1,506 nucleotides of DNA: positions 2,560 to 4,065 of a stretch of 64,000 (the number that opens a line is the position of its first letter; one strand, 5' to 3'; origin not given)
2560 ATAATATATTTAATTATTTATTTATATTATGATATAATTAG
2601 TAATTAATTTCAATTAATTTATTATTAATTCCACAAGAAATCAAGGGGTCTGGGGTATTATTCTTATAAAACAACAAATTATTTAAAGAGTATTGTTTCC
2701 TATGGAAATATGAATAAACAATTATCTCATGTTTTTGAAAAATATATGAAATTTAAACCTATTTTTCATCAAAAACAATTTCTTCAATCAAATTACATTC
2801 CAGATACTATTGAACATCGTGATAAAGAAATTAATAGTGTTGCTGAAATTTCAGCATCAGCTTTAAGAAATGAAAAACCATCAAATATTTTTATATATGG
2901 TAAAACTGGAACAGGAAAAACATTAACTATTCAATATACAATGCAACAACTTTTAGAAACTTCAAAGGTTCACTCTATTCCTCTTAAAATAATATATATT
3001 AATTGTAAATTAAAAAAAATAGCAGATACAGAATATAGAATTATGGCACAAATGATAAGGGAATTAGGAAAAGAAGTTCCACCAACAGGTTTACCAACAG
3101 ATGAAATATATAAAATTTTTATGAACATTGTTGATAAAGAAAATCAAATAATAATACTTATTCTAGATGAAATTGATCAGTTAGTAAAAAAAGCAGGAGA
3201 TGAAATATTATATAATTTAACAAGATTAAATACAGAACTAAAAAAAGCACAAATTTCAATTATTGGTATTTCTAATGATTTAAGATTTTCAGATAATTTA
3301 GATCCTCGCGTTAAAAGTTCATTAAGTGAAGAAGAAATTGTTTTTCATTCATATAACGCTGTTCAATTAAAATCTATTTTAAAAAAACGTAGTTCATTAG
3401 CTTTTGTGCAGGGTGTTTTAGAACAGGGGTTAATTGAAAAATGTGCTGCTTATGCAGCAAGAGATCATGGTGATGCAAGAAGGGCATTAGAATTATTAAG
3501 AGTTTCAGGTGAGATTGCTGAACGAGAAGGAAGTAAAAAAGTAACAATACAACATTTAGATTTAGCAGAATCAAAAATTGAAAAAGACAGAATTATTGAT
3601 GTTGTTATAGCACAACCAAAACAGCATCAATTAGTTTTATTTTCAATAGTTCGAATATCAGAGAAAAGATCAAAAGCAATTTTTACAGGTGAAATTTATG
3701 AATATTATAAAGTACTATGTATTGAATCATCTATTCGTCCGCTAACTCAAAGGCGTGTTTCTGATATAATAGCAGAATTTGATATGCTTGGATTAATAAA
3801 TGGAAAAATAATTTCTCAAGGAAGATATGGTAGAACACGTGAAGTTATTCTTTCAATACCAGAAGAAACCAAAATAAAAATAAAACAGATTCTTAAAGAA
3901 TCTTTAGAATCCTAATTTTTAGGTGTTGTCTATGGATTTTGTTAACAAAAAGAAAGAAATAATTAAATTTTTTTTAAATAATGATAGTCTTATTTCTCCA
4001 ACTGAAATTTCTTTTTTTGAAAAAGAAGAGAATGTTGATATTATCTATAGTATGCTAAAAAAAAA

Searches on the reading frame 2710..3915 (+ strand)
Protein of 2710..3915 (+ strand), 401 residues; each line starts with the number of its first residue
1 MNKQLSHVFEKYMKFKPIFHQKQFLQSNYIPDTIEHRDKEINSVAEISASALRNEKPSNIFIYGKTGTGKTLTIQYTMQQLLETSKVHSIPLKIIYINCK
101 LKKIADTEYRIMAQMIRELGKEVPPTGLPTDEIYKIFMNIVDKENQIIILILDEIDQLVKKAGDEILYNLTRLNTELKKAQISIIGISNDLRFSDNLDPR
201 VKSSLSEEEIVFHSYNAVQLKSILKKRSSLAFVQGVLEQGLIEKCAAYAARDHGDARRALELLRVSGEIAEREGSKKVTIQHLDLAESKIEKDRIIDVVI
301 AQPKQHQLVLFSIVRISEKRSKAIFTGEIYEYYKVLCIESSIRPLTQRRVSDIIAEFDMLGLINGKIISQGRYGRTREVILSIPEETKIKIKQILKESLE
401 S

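Call 7: search_protein_families(library=pfam, proteins=[window:2710-3915:+])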
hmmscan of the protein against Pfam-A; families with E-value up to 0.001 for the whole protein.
window:2710-3915:+ (401 aa): 11 families
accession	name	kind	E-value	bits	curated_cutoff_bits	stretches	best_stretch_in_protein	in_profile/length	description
PF09079.17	Cdc6_C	-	6.1e-25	87.5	25.1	1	298-387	2-92/96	CDC6, C terminal winged helix domain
PF22703.2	Cdc6_lid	-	9.2e-24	83.6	27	1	222-287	2-67/68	Cdc6 AAA+ ATPase-type lid domain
PF13401.12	AAA_22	-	1.3e-11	45.4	27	1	56-188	4-124/130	AAA domain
PF01637.24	ATPase_2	-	7.1e-09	36.2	33.2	1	37-178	4-143/225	ATPase domain predominantly from Archaea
PF00004.35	AAA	-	8.1e-08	33.2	21.2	1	61-207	2-124/131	ATPase family associated with various cellular activities (AAA)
PF13191.12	AAA_16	-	1.5e-06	29.2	32.6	1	37-173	5-158/167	AAA ATPase domain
PF22606.2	Cdc6-ORC-like_ATPase_lid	-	9.8e-06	25.8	27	1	215-273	1-59/60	Cdc6/ORC-like, ATPase lid domain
PF05621.17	TniB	-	1.5e-05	25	22.4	1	50-186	28-159/189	Bacterial TniB protein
PF00270.35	DEAD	-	2.7e-05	24.4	26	1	56-186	13-155/167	DEAD/DEAH box helicase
PF16796.11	Microtub_bd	-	4.6e-05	23.8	27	1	41-116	76-144/155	Microtubule binding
PF05729.18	NACHT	-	0.00038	20.7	26.7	1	60-164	3-99/167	NACHT domain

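Call 8: find_encoding_contigs(protein=window:2710-3915:+, flank=10000, max_places=10)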
Protein window:2710-3915:+ (401 aa): no gene with exactly this product is on record in the collection.

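Call 9: find_homologous_proteins(query=window:2710-3912:+)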
Query window:2710-3912:+ (401 aa): 8000 proteins with E <= 0.001 among 8000 candidates; the best 120 are listed.
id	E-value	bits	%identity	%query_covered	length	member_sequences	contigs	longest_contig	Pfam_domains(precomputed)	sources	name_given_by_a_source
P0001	1.0e-251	852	100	100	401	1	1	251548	PF22703.3,PF22606.3,PF00004.36,PF13401.13,PF01637.25,PF05621.18,PF09079.18,PF13191.13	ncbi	ncbi:MAG: ORC1-type DNA replication protein [Candidatus Woesearchaeota archaeon]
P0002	3.0e-223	759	87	99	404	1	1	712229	PF00270.36,PF22703.3,PF05729.19,PF22606.3,PF00004.36,PF13401.13,PF01637.25,PF05621.18,PF09079.18,PF13191.13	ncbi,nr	ncbi:ORC1-type DNA replication protein [Candidatus Woesearchaeota archaeon]|nr:ORC1-type DNA replica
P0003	1.9e-210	716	81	100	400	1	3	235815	PF22703.3,PF00004.36,PF13401.13,PF01637.25,PF05621.18,PF09079.18,PF13191.13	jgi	-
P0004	6.8e-207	705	78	100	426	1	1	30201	PF22703.3,PF00004.36,PF13401.13,PF01637.25,PF09079.18,PF13191.13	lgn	-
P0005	2.8e-204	696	78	100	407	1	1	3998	PF22703.3,PF22606.3,PF00004.36,PF13401.13,PF01637.25,PF09079.18,PF13191.13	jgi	-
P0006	5.7e-203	692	79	100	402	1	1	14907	PF22703.3,PF00004.36,PF13401.13,PF01637.25,PF05621.18,PF09079.18,PF13191.13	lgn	-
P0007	3.5e-201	686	76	100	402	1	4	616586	PF22703.3,PF00004.36,PF13401.13,PF01637.25,PF05621.18,PF09079.18,PF13191.13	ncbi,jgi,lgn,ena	-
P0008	7.6e-201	685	77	100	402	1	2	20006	PF22703.3,PF22606.3,PF00004.36,PF13401.13,PF01637.25,PF05621.18,PF09079.18,PF13191.13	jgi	jgi:archaeal cell division control protein 6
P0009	2.0e-200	683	76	100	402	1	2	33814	PF22703.3,PF00004.36,PF13401.13,PF01637.25,PF05621.18,PF09079.18,PF13191.13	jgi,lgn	jgi:cell division control protein 6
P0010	7.3e-200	682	76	100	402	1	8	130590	PF22703.3,PF22606.3,PF00004.36,PF13401.13,PF01637.25,PF05621.18,PF09079.18,PF13191.13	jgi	jgi:archaeal cell division control protein 6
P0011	1.9e-199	680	77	100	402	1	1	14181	PF22703.3,PF22606.3,PF00004.36,PF13401.13,PF01637.25,PF09079.18,PF13191.13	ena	-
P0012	3.0e-199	680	76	100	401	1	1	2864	PF22703.3,PF22606.3,PF00004.36,PF13401.13,PF01637.25,PF09079.18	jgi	-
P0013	4.1e-199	679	77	100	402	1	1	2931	PF22703.3,PF05729.19,PF22606.3,PF00004.36,PF13401.13,PF01637.25,PF09079.18,PF13191.13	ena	-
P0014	5.1e-199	679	77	100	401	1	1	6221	PF22703.3,PF00004.36,PF13401.13,PF05621.18,PF09079.18,PF13191.13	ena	-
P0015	6.1e-199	679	77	100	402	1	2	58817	PF22703.3,PF22606.3,PF00004.36,PF13401.13,PF01637.25,PF09079.18,PF13191.13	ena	-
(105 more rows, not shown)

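Call 11: find_encoding_contigs(protein=P0001, flank=10000, max_places=3)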
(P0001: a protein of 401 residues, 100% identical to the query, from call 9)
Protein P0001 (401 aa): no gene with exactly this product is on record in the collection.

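Call 12: find_related_loci(query=A1, collection=genome_contigs, flank=6000)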
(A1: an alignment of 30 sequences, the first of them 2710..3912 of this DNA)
Query A1 (401 aa) in genome_contigs; peptide patterns used: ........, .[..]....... (x = any residue, [..] = any of these).
600 stretches matched a pattern (row limit reached: there are more); 564 encode a relative of the query (tblastn E <= 1e-3); the best 80 are kept; 80 distinct loci.
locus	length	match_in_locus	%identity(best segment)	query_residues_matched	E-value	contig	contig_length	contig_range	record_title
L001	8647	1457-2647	63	3-399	8e-173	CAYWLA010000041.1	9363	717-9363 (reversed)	MAG TPA_asm: uncultured Methanosarcinales archaeon isolate SRP178699_co1_467 genome assembly, contig: NODE_10243_length_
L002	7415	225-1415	61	3-399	3e-170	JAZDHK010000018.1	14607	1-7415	MAG: archaeon isolate MEGAHIT-group-0.318 k141_8829066, whole genome shotgun sequence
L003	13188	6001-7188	62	3-399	8e-170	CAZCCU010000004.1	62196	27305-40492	MAG TPA_asm: uncultured Methanosarcinales archaeon isolate SRP119689_co1_339 genome assembly, contig: NODE_519_length_62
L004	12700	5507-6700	58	3-400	7e-170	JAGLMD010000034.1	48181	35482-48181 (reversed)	MAG: Nanoarchaeota archaeon isolate RS_5_44 ROV157_5.bin.44.fa_34, whole genome shotgun sequence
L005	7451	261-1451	62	3-399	1e-169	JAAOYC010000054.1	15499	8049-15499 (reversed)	Candidatus Woesearchaeota archaeon isolate DPANNHV_H2.bin.19 k83_2894817, whole genome shotgun sequence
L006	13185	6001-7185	63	5-399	2e-169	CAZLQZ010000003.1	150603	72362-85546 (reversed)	MAG TPA_asm: uncultured Methanosarcinales archaeon isolate binchicken_co47_193 genome assembly, contig: NODE_39_length_1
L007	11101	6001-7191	62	3-399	1e-168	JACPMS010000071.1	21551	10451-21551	MAG: Candidatus Woesearchaeota archaeon isolate NC_groundwater_555_Ag_S-0.1um_38_11 S35_SO-1_scaffold_418828, whole geno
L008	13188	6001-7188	61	4-399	2e-168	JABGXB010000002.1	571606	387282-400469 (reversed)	MAG: Candidatus Woesearchaeota archaeon isolate SI034_bin65 k141_1786676, whole genome shotgun sequence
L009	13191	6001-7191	62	1-399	2e-168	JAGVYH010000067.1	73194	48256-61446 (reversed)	Candidatus Woesearchaeota archaeon isolate RIFCSPHIGHO2_02_FULL_33_21 rifcsphigho2_02_scaffold_1139, whole genome shotgu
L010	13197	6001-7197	61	1-399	4e-168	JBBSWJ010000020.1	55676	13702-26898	MAG: Nanoarchaeota archaeon isolate H51-bin140_1 H51_bin140_1_000000000020, whole genome shotgun sequence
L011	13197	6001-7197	61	1-399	1e-171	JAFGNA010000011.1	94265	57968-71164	MAG: Candidatus Woesearchaeota archaeon isolate Zod_Metabat.513 k87_6456485, whole genome shotgun sequence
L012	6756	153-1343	62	3-399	6e-168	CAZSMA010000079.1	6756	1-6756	MAG TPA_asm: uncultured Methanosarcinales archaeon isolate SRP256446_co1_47 genome assembly, contig: NODE_7355_length_67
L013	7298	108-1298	60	3-399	4e-167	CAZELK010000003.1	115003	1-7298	MAG TPA_asm: Candidatus Woesearchaeota archaeon isolate binchicken_co251_306 genome assembly, contig: NODE_260_length_11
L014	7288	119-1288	60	3-392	7e-167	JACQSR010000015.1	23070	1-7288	MAG: Candidatus Woesearchaeota archaeon isolate NC_groundwater_1390_Ag_S-0.2um_45_88 S_p2_S4_coassembly_k141_1231906, wh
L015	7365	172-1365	61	2-399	8e-167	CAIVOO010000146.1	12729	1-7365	uncultured archaeon isolate AM-sed-core3-D1_bin-502 genome assembly, contig: bin-502:146/159, whole genome shotgun seque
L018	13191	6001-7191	60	3-399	3e-166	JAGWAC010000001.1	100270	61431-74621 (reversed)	Candidatus Woesearchaeota archaeon isolate RIFCSPHIGHO2_02_FULL_29_19 rifcsphigho2_02_scaffold_394, whole genome shotgun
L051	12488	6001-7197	56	1-399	4e-158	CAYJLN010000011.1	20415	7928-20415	MAG TPA_asm: Candidatus Woesearchaeota archaeon isolate ERP125453_co1_106 genome assembly, contig: NODE_2546_length_2041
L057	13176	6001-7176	56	12-399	2e-156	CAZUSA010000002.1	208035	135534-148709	MAG TPA_asm: Candidatus Woesearchaeota archaeon isolate binchicken_co46_946 genome assembly, contig: NODE_57_length_2080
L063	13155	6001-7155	58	5-387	3e-154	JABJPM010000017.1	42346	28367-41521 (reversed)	MAG: Candidatus Woesearchaeota archaeon isolate SI075_bin66 k141_1328663, whole genome shotgun sequence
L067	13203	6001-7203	55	1-400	3e-152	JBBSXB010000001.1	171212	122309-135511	MAG: Nanoarchaeota archaeon isolate H41-bin091_1 H41_bin091_1_000000000001, whole genome shotgun sequence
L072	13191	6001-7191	57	4-399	2e-150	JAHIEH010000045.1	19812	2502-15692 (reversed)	MAG: Nanoarchaeota archaeon isolate KR11_0.1_MetaG.mb.113 KR11_0.1_MetaG.mb.113_k141_536682, whole genome shotgun sequen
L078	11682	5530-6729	54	1-400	2e-148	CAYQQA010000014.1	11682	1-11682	MAG TPA_asm: Candidatus Woesearchaeota archaeon isolate SRP141376_co3_6 genome assembly, contig: NODE_15157_length_11682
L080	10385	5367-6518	59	16-399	8e-148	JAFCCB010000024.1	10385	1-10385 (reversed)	Candidatus Dojkabacteria bacterium isolate AB_1215_Bin_135 AB_1215_Bin_135.fna_scaffold_11487, whole genome shotgun sequ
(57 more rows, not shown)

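Call 36: search_solved_structures(query=window:2710-3912:+, show_alignments=2)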
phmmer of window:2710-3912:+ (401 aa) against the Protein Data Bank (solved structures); distinct sequences matched with E-value up to 0.001: 23.
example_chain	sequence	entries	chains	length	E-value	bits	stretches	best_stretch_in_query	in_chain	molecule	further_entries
2qby_A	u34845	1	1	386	6.8e-104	351.1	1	17-386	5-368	Cell division control protein 6 homolog 1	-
2v1u_A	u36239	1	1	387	2.9e-93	316.1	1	17-382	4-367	CELL DIVISION CONTROL PROTEIN 6 HOMOLOG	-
2qby_B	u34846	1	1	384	3.7e-45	157.8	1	48-399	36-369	Cell division control protein 6 homolog 3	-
8rwv_F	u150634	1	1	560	5.1e-24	88.3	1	18-284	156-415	Cell division control protein 6 homolog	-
8s0e_G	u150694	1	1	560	5.7e-24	88.2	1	18-284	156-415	Cell division control protein 6 homolog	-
1fnn_A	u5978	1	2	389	3e-21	79.2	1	26-392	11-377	CELL DIVISION CONTROL PROTEIN 6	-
7jgr_G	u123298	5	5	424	1.9e-19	73.3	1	33-286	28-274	Cell division control protein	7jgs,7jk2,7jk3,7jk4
1w5s_A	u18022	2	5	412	6.1e-19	71.6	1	18-379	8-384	ORIGIN RECOGNITION COMPLEX SUBUNIT 2 ORC2 | ORC2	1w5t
5uj7_A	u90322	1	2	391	8.6e-16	61.3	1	25-293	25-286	Origin recognition complex subunit 1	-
7jpo_A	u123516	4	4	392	8.6e-16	61.2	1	25-293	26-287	Origin recognition complex subunit 1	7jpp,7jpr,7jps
5ujm_A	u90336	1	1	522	2.8e-15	59.6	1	25-291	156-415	Origin recognition complex subunit 1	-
7ctf_A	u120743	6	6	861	5.1e-15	58.7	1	25-289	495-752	Origin recognition complex subunit 1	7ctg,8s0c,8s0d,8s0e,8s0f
8rwv_A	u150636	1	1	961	6.4e-15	58.4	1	25-289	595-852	Origin recognition complex subunit 1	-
5v8f_A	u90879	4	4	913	7.9e-15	58.1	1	8-227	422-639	Origin recognition complex subunit 1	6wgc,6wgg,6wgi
5zr1_A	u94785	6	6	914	8e-15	58.1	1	8-227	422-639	Origin recognition complex subunit 1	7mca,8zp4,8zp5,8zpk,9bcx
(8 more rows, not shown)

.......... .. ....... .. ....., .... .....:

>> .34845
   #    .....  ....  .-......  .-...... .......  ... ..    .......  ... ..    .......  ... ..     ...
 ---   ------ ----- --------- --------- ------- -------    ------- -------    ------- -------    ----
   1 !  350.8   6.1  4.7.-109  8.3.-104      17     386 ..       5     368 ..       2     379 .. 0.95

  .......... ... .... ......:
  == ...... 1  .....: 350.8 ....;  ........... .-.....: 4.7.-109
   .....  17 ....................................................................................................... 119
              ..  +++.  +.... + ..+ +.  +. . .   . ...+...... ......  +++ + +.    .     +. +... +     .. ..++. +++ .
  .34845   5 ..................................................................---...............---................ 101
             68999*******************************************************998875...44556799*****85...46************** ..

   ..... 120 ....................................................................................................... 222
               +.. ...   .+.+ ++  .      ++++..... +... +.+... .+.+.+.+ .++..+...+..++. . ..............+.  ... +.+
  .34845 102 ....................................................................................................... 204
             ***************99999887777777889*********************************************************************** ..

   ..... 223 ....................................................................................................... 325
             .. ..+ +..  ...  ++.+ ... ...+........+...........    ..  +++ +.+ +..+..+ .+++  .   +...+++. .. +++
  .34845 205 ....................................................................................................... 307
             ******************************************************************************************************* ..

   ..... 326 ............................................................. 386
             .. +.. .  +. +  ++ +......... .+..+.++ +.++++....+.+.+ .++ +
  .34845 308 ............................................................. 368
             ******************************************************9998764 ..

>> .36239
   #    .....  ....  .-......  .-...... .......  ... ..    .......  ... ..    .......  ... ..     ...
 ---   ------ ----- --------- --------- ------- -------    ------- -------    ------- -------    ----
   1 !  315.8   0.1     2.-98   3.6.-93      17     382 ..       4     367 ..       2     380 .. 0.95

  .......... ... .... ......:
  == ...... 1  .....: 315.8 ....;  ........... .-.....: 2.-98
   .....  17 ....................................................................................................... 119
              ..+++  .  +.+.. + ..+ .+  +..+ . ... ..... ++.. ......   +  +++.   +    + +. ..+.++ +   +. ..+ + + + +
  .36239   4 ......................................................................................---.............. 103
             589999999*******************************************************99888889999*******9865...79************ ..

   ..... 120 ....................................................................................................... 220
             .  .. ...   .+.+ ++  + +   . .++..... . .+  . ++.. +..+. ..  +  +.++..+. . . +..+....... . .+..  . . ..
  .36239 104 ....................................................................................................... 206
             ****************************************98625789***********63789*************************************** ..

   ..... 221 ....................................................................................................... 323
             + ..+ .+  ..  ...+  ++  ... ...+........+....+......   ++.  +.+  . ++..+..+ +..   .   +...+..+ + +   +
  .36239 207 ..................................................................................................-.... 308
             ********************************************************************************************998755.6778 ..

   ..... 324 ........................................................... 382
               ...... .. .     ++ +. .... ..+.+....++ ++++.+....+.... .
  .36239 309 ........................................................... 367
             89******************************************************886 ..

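Call 38: search_protein_families(library=pfam, proteins=[L067:3546-4277:-, L072:3332-4021:-, L078:2817-3596:-, L080:822-1502:-, L018:377-1036:-, L057:413-1045:-, L063:1658-2347:-, L051:1544-2182:-], max_evalue=0.01)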
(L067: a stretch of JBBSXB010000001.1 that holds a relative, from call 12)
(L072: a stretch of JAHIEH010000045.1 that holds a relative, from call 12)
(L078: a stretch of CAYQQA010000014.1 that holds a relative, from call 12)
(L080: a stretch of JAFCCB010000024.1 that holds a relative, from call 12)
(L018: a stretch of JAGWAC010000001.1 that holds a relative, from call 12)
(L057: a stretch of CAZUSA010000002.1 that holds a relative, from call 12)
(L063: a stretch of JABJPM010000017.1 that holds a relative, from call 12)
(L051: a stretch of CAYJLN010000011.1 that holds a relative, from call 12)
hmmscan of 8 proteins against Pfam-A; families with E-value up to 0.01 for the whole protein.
L067:3546-4277:- (243 aa): 5 families
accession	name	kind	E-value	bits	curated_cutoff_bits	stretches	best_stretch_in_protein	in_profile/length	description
PF13730.12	HTH_36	-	0.00092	19.4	25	1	158-208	2-54/55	Helix-turn-helix domain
PF08279.18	HTH_11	-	0.0011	19.3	25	1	170-212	6-48/55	HTH domain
PF01325.25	Fe_dep_repress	-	0.003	18.2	26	1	166-207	9-50/60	Iron dependent repressor, N-terminal DNA binding domain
PF14077.11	WD40_alt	-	0.0039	17.4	25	0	33-61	17-45/48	Alternative WD40 repeat motif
PF14493.12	HTH_40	-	0.0071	17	27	0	181-220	14-53/89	Helix-turn-helix domain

L072:3332-4021:- (229 aa): 3 families
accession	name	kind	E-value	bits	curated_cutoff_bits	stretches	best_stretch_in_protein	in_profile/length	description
PF13730.12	HTH_36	-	2.4e-05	24.5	25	1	144-194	2-54/55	Helix-turn-helix domain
PF14493.12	HTH_40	-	0.0025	18.5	27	1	168-219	15-66/89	Helix-turn-helix domain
PF01325.25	Fe_dep_repress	-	0.0071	17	26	0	153-193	10-50/60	Iron dependent repressor, N-terminal DNA binding domain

L078:2817-3596:- (259 aa): 3 families
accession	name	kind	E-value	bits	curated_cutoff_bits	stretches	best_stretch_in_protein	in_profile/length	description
PF01325.25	Fe_dep_repress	-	5.5e-05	23.7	26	1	181-220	8-47/60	Iron dependent repressor, N-terminal DNA binding domain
PF13412.12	HTH_24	-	0.0026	17.7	21.9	1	192-223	14-45/48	Winged helix-turn-helix DNA-binding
PF13730.12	HTH_36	-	0.0034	17.6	25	1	174-222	2-52/55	Helix-turn-helix domain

L080:822-1502:- (226 aa): 2 families
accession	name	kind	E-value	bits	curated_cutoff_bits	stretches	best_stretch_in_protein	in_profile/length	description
PF00038.26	Filament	-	0.00084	19.5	40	1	6-175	52-173/313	Intermediate filament protein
PF13730.12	HTH_36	-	0.007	16.6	25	0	141-191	2-54/55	Helix-turn-helix domain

L018:377-1036:- (219 aa): 0 families

L057:413-1045:- (210 aa): 5 families
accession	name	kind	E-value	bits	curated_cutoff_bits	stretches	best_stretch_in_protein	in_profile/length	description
PF07160.18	SKA1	-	0.00053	20.3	29.6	1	11-123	30-140/243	Spindle and kinetochore-associated protein 1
PF13730.12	HTH_36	-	0.00071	19.8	25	1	117-167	2-54/55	Helix-turn-helix domain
PF17107.11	SesA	-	0.0014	19.2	26.3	1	12-85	24-98/122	N-terminal domain on NACHT_NTPase and P-loop NTPases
PF08279.18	HTH_11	-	0.0015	18.8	25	0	143-173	20-50/55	HTH domain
PF05859.17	Mis12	-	0.0085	16.3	25.7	0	16-104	107-200/231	Mis12 protein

L063:1658-2347:- (229 aa): 1 family
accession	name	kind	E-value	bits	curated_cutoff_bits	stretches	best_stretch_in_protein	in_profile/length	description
PF08279.18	HTH_11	-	0.0066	16.7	25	0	145-188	4-47/55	HTH domain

L051:1544-2182:- (212 aa): 0 families

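Call 44: find_encoding_contigs(protein=P0002, flank=10000, max_places=2)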
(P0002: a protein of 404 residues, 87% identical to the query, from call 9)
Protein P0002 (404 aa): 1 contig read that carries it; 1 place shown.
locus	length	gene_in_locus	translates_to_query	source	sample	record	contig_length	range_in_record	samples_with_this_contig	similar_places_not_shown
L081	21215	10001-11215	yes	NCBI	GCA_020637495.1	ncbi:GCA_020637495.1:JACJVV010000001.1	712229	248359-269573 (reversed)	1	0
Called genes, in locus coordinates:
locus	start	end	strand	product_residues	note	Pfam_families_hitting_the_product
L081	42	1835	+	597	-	PF13522:GATase_6, PF13537:GATase_7, PF01380:SIS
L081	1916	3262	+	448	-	PF02878:PGM_PMM_I, PF02879:PGM_PMM_II, PF02880:PGM_PMM_III, PF00408:PGM_PMM_IV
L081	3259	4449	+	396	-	PF00483:NTP_transferase, PF12804:NTP_transf_3 (weak), PF20202:DUF6564 (weak), PF25084:LbH_EIF2B, PF14602:Hexapep_2 (faint), PF00132:Hexapep, PF25087:GMPPB_C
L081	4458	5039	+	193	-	PF00702:Hydrolase, PF13419:HAD_2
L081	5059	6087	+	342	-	PF05833:NFACT_N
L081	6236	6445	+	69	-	-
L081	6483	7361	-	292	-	-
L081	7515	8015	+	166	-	PF01037:AsnC_trans_reg (weak)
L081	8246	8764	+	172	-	PF02002:TFIIE_alpha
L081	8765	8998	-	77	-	-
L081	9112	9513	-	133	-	PF01873:eIF-5_eIF-2B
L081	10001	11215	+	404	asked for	PF01637:ATPase_2, PF05621:TniB (weak), PF13191:AAA_16 (weak), PF00004:AAA (weak), PF13401:AAA_22, PF22606:Cdc6-ORC-like_ATPase_lid (weak), PF22703:Cdc6_lid, PF09079:WHD_Cdc6, +2 more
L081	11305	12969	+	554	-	PF01336:tRNA_anti-codon (weak), PF00149:Metallophos, PF04042:DNA_pol_E_B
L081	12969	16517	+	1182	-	PF03833:PolC_DP2_N, PF24844:PolC_DP2_central, PF24846:PolC_DP2_cat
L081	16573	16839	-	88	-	PF00708:Acylphosphatase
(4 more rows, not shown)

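Call 45: find_encoding_contigs(protein=P0003, flank=10000, max_places=2)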
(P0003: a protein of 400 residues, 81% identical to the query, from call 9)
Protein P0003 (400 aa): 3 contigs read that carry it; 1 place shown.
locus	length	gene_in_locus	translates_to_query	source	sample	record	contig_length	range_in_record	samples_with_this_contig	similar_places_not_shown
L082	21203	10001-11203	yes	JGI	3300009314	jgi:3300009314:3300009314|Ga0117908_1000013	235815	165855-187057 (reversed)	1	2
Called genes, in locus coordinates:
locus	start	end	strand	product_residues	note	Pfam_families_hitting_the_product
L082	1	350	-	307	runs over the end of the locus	PF12840:HTH_20 (weak), PF01022:HTH_5 (weak), PF05124:S_layer_C (faint)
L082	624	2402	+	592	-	PF13522:GATase_6, PF13537:GATase_7, PF01380:SIS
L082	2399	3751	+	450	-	PF02878:PGM_PMM_I, PF02879:PGM_PMM_II, PF02880:PGM_PMM_III, PF00408:PGM_PMM_IV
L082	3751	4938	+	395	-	PF00483:NTP_transferase, PF12804:NTP_transf_3, PF25084:LbH_EIF2B, PF25087:GMPPB_C, PF00132:Hexapep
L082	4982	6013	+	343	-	PF05833:NFACT_N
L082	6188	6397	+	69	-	-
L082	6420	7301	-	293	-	-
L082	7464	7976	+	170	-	PF13404:HTH_AsnC-type (weak), PF13412:HTH_24 (weak), PF01037:AsnC_trans_reg (weak)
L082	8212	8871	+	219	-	PF02002:TFIIE_alpha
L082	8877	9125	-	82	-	-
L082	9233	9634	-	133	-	PF01873:eIF-5_eIF-2B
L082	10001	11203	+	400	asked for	PF01637:ATPase_2, PF05621:TniB (weak), PF13191:AAA_16 (weak), PF00004:AAA (weak), PF13401:AAA_22, PF22703:Cdc6_lid, PF09079:WHD_Cdc6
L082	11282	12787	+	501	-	PF01336:tRNA_anti-codon (faint), PF00149:Metallophos, PF04042:DNA_pol_E_B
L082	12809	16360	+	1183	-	PF03833:PolC_DP2_N, PF24844:PolC_DP2_central, PF24846:PolC_DP2_cat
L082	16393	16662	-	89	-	PF00708:Acylphosphatase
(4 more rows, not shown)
